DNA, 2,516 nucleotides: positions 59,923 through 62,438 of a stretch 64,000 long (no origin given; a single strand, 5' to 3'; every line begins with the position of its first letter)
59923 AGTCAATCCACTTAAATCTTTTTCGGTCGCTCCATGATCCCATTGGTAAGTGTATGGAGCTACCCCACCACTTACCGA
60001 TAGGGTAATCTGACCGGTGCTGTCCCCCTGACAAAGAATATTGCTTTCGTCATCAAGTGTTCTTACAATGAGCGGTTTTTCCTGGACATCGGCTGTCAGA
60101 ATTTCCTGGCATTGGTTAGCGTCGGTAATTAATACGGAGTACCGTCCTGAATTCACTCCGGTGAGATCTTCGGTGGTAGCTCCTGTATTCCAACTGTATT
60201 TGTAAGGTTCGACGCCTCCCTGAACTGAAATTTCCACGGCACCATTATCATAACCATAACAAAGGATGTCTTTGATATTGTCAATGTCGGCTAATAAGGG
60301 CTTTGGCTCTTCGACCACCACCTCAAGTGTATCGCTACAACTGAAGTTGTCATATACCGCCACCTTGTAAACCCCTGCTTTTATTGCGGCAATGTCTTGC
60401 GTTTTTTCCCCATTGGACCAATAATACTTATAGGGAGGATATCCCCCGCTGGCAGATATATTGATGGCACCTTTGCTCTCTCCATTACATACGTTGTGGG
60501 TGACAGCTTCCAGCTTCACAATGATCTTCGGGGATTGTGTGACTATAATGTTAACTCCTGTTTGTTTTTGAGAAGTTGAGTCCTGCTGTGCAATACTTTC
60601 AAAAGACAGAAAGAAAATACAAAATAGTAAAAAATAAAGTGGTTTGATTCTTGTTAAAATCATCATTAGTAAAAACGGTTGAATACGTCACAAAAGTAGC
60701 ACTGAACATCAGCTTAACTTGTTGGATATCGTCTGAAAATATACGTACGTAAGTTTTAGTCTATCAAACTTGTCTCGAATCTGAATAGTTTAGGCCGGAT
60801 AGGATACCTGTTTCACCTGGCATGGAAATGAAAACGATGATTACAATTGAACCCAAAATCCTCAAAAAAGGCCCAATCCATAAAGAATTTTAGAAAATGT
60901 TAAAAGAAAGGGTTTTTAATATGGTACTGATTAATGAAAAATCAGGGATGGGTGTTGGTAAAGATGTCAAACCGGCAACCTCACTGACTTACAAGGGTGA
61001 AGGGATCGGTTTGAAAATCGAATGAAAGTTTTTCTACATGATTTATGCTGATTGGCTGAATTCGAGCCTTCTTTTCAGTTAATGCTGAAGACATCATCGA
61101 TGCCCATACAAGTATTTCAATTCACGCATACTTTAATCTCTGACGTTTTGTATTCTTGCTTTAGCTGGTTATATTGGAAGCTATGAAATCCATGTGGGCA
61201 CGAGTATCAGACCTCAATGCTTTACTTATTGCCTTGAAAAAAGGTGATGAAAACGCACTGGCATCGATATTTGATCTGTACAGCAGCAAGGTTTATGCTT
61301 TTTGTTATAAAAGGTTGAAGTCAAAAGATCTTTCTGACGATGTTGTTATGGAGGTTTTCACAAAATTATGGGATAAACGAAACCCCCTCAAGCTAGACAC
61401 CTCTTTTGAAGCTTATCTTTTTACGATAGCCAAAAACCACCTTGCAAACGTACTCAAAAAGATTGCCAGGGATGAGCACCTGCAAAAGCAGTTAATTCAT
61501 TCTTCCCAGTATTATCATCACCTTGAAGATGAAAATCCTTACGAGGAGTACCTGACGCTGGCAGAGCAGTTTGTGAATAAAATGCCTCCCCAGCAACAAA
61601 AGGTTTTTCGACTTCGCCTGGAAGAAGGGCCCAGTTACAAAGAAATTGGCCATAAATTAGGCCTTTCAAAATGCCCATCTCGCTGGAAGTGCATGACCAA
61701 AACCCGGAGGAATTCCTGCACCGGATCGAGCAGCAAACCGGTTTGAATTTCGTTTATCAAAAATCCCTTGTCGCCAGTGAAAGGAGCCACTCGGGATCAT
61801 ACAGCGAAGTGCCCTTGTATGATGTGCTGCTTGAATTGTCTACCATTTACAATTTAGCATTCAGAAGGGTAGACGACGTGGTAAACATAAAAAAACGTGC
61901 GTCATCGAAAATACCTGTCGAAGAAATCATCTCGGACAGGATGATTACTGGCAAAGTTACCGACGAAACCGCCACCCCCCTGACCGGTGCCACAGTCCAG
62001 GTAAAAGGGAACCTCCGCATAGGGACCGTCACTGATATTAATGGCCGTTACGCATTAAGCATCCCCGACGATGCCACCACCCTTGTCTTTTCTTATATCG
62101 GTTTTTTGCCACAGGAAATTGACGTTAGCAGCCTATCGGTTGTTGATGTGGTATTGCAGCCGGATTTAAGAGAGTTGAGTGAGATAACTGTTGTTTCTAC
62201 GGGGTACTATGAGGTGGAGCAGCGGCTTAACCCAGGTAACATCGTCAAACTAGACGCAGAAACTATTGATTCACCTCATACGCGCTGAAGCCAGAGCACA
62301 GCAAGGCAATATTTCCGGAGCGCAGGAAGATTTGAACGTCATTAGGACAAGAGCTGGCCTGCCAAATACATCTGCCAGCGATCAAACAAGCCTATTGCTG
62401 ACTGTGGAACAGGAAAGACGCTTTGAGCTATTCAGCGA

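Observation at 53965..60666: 2233-aa SprB-repeat rod tethered by an OmpA peptidoglycan-binding domain instead of a T9SS signal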

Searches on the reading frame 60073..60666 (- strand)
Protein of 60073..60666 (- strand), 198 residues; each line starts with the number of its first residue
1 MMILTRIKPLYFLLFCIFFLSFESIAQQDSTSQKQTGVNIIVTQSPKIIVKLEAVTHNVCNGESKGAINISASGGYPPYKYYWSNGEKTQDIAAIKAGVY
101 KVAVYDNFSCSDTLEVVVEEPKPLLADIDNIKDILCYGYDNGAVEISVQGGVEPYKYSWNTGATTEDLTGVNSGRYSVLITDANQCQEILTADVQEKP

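Call 65: search_protein_families(library=pfam, max_evalue=1, proteins=[window:60073-60666:-])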
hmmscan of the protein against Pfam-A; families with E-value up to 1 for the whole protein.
seq(198 aa): 3 families
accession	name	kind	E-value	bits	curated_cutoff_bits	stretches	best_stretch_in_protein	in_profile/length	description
PF13573.12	SprB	-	2e-22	78.9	28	2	130-164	3-37/37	SprB repeat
PF08940.17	DUF1918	-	0.065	13.3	24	0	64-88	21-47/58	Domain of unknown function (DUF1918)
PF19232.4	DUF5885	-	0.085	12.7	33.2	0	145-182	201-238/265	Family of unknown function (DUF5885)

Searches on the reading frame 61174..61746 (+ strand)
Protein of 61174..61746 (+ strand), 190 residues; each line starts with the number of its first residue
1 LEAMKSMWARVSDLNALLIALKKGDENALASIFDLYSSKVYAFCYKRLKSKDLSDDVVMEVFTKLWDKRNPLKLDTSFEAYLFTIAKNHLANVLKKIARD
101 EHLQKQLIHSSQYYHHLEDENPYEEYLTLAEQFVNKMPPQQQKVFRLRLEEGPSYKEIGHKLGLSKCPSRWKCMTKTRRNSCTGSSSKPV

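Call 8: search_protein_families(library=pfam, proteins=[window:61174-61746:+], max_evalue=0.001)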
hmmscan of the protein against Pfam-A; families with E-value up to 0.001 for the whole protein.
window:61174-61746:+ (190 aa): 4 families
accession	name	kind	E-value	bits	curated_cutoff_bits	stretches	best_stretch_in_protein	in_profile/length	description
PF04542.20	Sigma70_r2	-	2.2e-09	37.4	24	1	33-97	2-68/71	Sigma-70 region 2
PF07638.17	Sigma70_ECF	-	2.3e-07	31.3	21.1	1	13-166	3-165/185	ECF sigma factor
PF08281.18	Sigma70_r4_2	-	1.5e-06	28.2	25.7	1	131-165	5-39/54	Sigma-70, region 4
PF04545.22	Sigma70_r4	-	6.4e-06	26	24.1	1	136-165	4-33/50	Sigma-70, region 4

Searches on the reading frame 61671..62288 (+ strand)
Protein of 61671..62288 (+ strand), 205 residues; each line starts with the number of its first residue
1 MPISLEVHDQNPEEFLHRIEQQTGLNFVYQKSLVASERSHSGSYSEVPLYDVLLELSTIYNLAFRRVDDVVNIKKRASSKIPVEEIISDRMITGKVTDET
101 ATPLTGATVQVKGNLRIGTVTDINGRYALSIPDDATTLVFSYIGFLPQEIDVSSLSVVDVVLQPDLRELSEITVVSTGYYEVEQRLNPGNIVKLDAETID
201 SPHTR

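Call 8: search_protein_families(library=pfam, proteins=[window:61671-62288:+], max_evalue=0.001)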
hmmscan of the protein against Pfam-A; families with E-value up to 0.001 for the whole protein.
window:61671-62288:+ (205 aa): 2 families
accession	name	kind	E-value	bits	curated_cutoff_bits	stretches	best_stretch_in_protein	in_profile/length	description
PF13715.12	CarbopepD_reg_2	-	5.2e-17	62.1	32.2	1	92-174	1-88/88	CarboxypepD_reg-like domain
PF13620.12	CarboxypepD_reg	-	1.7e-12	48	32.3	1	92-152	2-71/82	Carboxypeptidase regulatory-like domain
